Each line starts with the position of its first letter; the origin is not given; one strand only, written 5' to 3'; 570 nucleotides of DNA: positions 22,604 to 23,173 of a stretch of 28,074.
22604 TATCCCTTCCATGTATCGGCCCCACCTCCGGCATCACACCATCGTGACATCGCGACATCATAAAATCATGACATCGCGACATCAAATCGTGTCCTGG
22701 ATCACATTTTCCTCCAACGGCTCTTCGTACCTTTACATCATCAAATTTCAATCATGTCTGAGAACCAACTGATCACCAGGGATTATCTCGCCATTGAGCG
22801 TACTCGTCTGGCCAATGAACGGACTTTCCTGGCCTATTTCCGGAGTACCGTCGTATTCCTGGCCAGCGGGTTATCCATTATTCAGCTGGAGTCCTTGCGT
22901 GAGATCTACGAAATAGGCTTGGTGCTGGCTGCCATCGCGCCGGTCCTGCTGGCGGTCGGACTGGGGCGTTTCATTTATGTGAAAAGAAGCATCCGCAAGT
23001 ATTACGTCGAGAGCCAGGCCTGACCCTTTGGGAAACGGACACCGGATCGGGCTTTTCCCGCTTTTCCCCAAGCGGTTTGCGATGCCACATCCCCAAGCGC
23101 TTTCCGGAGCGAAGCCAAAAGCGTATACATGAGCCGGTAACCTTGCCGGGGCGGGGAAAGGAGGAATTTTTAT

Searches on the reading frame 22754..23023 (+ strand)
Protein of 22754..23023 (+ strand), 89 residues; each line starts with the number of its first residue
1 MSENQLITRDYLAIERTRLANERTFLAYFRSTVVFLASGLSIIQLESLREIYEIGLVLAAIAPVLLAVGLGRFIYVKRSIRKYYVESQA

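Call 74: find_encoding_contigs(protein=window:22754-23023:+, flank=10000, max_places=6)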
Protein window:22754-23023:+ (89 aa): 1 contig read that carries it; 1 place shown.
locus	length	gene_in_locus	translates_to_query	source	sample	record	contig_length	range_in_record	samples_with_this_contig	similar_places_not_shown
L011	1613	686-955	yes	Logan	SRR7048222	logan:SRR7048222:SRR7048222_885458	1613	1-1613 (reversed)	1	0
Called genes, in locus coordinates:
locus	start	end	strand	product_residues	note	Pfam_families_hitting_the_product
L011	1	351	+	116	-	?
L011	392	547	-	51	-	-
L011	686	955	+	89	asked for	PF02656:DUF202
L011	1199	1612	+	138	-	?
